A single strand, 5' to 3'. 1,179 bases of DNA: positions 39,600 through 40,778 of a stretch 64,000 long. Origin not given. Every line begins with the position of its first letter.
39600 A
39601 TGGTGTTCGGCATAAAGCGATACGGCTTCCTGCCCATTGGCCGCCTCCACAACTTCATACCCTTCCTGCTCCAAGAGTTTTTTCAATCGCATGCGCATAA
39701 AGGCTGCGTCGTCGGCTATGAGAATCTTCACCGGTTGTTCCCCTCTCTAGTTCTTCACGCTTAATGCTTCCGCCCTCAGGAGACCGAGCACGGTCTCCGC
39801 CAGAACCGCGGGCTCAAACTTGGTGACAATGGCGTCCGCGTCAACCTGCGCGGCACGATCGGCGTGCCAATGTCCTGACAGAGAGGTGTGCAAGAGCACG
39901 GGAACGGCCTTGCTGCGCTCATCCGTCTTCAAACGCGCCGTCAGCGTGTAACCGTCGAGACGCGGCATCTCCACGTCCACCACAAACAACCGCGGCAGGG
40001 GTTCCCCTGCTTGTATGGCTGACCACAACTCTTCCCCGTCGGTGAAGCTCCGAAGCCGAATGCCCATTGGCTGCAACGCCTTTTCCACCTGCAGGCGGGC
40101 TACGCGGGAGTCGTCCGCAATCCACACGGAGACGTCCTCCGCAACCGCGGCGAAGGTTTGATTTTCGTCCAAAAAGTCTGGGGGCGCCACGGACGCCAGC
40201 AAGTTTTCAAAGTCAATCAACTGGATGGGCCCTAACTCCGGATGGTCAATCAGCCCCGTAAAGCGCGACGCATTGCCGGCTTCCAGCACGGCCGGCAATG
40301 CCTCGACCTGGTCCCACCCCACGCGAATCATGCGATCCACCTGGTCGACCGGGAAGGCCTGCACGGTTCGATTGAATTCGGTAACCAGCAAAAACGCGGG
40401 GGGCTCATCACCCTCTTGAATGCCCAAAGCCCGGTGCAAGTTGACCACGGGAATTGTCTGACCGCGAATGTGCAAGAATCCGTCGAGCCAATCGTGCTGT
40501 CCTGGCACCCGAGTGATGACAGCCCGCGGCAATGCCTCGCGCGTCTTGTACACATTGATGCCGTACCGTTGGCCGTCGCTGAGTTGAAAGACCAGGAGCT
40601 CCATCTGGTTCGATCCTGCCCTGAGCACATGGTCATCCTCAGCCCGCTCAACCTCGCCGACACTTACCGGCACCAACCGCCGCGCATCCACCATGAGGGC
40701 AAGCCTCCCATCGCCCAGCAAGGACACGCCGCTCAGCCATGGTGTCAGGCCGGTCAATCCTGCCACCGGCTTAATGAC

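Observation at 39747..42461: Single-polypeptide CheA-CheV fusion (P1-P2-P3-P4-P5-CheW-REC)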

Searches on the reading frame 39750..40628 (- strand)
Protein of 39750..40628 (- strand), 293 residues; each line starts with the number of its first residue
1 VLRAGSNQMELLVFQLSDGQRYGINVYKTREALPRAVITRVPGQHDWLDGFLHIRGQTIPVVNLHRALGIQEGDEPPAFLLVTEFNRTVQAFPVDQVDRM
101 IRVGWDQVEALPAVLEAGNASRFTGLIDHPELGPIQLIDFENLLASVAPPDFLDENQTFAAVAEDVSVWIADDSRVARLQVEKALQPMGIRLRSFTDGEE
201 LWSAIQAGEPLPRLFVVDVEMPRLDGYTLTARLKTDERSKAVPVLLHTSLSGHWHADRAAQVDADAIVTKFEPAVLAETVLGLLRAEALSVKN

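Call 14: find_homologous_proteins(query=window:39750-40628:-)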
Query window:39750-40628:- (293 aa): 1905 proteins with E <= 0.001 among 6889 candidates; the best 120 are listed.
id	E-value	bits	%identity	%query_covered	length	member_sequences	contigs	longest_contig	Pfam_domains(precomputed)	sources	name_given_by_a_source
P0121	5.6e-117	408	67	97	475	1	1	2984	PF01584.25,PF00072.31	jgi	jgi:chemotaxis signal transduction protein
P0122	3.0e-81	291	63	74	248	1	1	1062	PF01584.25,PF00072.31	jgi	jgi:CheY-like chemotaxis protein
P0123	2.8e-52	196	41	95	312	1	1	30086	PF01584.25,PF00072.31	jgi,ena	-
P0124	4.3e-52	195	41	95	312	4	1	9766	PF01584.25,PF00072.31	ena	-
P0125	4.6e-52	195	40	99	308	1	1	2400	PF01584.25,PF00072.31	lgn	-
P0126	1.5e-51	193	39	95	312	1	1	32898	PF01584.25,PF00072.31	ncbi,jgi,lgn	-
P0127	1.8e-51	193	40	98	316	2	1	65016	PF01584.25,PF00072.31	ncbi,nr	ncbi:chemotaxis protein CheV [Ectothiorhodospiraceae bacterium WFHF3C12]|nr:chemotaxis protein CheV 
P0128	3.1e-51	192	38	98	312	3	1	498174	PF01584.25,PF00072.31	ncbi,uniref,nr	ncbi:chemotaxis protein CheV [Nitrincola tibetensis]|uniref:Chemotaxis protein CheV n=1 Tax=Nitrinco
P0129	5.7e-51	192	38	95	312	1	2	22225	PF01584.25,PF00072.31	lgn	-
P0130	7.7e-51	191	39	94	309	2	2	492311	PF01584.25,PF00072.31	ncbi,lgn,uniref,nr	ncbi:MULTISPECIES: chemotaxis protein CheV [Alkalimonas]|uniref:Chemotaxis protein CheV n=1 Tax=Alka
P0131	7.8e-51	191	39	95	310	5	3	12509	PF01584.25,PF00072.31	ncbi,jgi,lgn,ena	-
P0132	8.3e-51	191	39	94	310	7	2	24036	PF01584.25,PF00072.31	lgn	-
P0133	9.5e-51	191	39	96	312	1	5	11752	PF01584.25,PF00072.31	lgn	-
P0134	1.2e-50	190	38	94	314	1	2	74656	PF01584.25,PF00072.31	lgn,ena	-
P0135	1.4e-50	190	38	96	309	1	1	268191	PF01584.25,PF00072.31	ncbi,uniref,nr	ncbi:chemotaxis protein CheV [Alkalilimnicola sp. S0819]|uniref:chemotaxis protein CheV n=1 Tax=Alka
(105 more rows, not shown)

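Call 19: search_protein_families(library=ncbifam, proteins=[window:39750-40628:-], max_evalue=0.01)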
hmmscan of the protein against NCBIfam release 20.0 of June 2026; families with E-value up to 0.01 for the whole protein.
window:39750-40628:- (293 aa): 35 families (the best 25 are shown)
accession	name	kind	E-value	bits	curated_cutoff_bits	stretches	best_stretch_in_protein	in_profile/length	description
TIGR01818.1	ntrC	equivalog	3.6e-10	39.2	558.6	1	168-264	1-93/463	nitrogen regulation protein NR(I)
NF008176.1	PRK10923.1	equivalog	5.8e-09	35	620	1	167-261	5-95/469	nitrogen regulation protein NR(I)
NF045944.1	ResRegRpaBCyano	equivalog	8.1e-08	31.9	330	1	170-285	2-113/229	response regulator transcription factor RpaB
NF041733.1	resp_reg_CseB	equivalog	1.3e-07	31.2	350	1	168-287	3-118/228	two-component system response regulator CseB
NF012023.0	PRK15479.1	equivalog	2.4e-07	30.5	337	1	170-286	5-118/224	transcriptional regulator TctD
NF007903.0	PRK10612.1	equivalog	1.1e-06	28.5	260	1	8-146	16-153/167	chemotaxis protein CheW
NF007135.0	PRK09581.1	equivalog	3.9e-06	25.9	474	1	214-270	49-105/457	PleD family two-component system response regulator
NF008099.0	PRK10841.1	equivalog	4.1e-06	24.8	920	1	156-245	815-900/949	two-component system sensor histidine kinase RcsC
NF041880.1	EPS_EpsF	equivalog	8.6e-06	24.5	900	1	172-277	2-107/492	response regulator EpsF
NF007420.1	PRK09959.1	equivalog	1.3e-05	22.9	1995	1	161-241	954-1032/1197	acid-sensing system histidine kinase EvgS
NF006900.1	PRK09390.1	equivalog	1.7e-05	24.5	255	1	164-252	3-87/203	response regulator FixJ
TIGR02154.1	PhoB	equivalog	2.9e-05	23.5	296.2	1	168-286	5-122/226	phosphate regulon transcriptional regulator PhoB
NF007403.0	PRK09935.1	equivalog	3.6e-05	23.5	271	1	166-271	4-107/210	fimbria biosynthesis transcriptional regulator FimZ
NF033120.0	vanR_FM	exception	4.1e-05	23.3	460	1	165-278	3-112/231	vancomycin resistance response regulator transcription factor, VanR-F/VanR-M family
NF007901.0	PRK10610.1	equivalog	4.5e-05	23.6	189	1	166-278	6-118/129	chemotaxis response regulator CheY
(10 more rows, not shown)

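Call 21: search_protein_representatives(protein=window:39750-40628:-)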
Query: 293 residues. Proteins with E-value up to 0.001 (for the whole library): 39400; up to 1e-10: 2034; up to 1e-30: 147. The best 150 are listed.
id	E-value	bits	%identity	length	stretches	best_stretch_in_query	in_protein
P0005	2.1e-126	437.3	71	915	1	1-285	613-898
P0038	1.7e-99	349.0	59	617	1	2-285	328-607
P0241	8.7e-52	192.5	37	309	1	4-279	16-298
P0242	4.2e-48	180.4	39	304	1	4-280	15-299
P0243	3.3e-47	177.5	40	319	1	4-286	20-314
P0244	2.9e-46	174.4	39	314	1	4-280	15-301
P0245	3.8e-46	174.0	38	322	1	4-286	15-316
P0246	1.3e-44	169.0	36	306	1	4-282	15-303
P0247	8.5e-44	166.3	39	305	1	5-279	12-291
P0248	1.1e-43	165.9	39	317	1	4-286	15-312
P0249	1.4e-43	165.6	36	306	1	4-280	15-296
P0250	3.0e-43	164.5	36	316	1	4-287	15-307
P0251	3.2e-43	164.4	39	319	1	4-285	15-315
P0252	4.1e-43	164.0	37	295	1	6-285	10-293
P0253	4.4e-43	163.9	39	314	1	4-280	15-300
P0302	3.7e-36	141.2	31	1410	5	165-250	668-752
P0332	6.6e-34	133.8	35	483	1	1-278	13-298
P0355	2.5e-32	128.7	28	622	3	9-181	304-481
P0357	3.1e-32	128.3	37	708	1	2-279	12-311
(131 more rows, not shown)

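Call 28: search_protein_families(library=pfam, proteins=[P0302, P0332, P0357, P0355], max_evalue=0.001)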
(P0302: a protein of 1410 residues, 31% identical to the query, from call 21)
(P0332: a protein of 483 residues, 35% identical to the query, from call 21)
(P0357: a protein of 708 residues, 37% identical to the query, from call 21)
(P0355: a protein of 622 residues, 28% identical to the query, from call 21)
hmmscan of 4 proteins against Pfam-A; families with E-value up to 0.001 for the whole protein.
P0302 (1410 aa): 6 families
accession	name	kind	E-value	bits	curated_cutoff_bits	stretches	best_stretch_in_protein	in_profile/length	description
PF00072.30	Response_reg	-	4.3e-91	301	30.2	5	671-782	1-110/111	Response regulator receiver domain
PF05419.17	GUN4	-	5.1e-18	66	29.2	1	9-138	7-125/141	GUN4-like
PF00805.28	Pentapeptide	-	7.4e-18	64.2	20.2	2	198-229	7-38/40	Pentapeptide repeats (8 copies)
PF13599.13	Pentapeptide_4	-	6.7e-11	42.5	38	1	223-298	2-77/78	Pentapeptide repeat region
PF13774.12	Longin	-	5.9e-06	26.5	26.2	0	713-737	33-57/84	Regulated-SNARE-like domain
PF04839.18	PSRP-3_Ycf65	-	1.4e-05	25.7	25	0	702-712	10-20/48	Plastid and cyanobacterial ribosomal protein (PSRP-3 / Ycf65)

P0332 (483 aa): 3 families
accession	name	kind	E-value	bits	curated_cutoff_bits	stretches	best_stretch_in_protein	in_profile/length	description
PF01584.24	CheW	-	1.8e-33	115.5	23.5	1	22-154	1-134/138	CheW-like domain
PF00072.30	Response_reg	-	1.3e-16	61.2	30.2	1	181-292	2-101/111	Response regulator receiver domain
PF01627.28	Hpt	-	1.6e-11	44.7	24.6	1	371-459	2-79/84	Hpt domain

P0357 (708 aa): 2 families
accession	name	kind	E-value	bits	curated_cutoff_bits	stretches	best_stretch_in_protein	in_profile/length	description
PF01584.24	CheW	-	2.3e-31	108.7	23.5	1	39-164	12-136/138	CheW-like domain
PF00072.30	Response_reg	-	1e-17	64.7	30.2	1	188-310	1-108/111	Response regulator receiver domain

P0355 (622 aa): 1 family
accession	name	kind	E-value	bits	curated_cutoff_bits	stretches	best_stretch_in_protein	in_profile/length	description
PF01584.24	CheW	-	1.5e-113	374.9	23.5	3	475-612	1-136/138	CheW-like domain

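Call 56: search_solved_structures(query=window:39750-40628:-, max_evalue=0.00001)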
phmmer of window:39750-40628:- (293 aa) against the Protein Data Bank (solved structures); distinct sequences matched with E-value up to 0.00001: 31.
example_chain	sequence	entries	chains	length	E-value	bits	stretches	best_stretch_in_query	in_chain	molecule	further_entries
9g86_A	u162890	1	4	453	3.4e-12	49.4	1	204-270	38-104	Response regulator PleD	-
9g85_A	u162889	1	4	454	3.4e-12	49.4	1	204-270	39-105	Response regulator PleD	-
2wb4_A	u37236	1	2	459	3.5e-12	49.4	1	204-270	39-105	DIGUANYLATE CYCLASE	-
1w25_A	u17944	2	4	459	3.5e-12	49.4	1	204-270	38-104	STALKED-CELL DIFFERENTIATION CONTROLLING PROTEIN | RESPONSE REGULATOR PLED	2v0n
2qdl_A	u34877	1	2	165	3.7e-09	39.5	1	10-116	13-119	Chemotaxis signal transduction protein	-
1k0s_A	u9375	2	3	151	2.7e-08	36.6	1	7-114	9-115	CHEMOTAXIS PROTEIN CHEW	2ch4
4jpb_W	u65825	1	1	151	2.9e-08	36.5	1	7-113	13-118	Chemotaxis protein CheW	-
9dvt_R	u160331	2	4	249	3.7e-08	36.2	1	170-281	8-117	DNA-binding dual master transcriptional regulator RpaA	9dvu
3ja6_A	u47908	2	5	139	4.1e-08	36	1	8-113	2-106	Chemotaxis protein CheW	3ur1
3t6k_A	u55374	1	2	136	6.5e-08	35.4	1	170-285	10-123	Response regulator receiver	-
6azr_B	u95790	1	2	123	2.1e-07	33.7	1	168-284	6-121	Chemotaxis regulator-transmits chemoreceptor signals to flagelllar motor components CheY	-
3dge_C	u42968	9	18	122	2.2e-07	33.7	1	168-284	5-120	Response regulator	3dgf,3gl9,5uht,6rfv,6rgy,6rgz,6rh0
4ja2_A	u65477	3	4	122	3e-07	33.2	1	168-284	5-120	Response regulator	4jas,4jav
3gwg_A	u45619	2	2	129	3e-07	33.2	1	168-280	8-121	Chemotaxis protein cheY homolog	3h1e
3h1g_A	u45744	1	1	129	3e-07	33.2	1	168-280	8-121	Chemotaxis protein cheY homolog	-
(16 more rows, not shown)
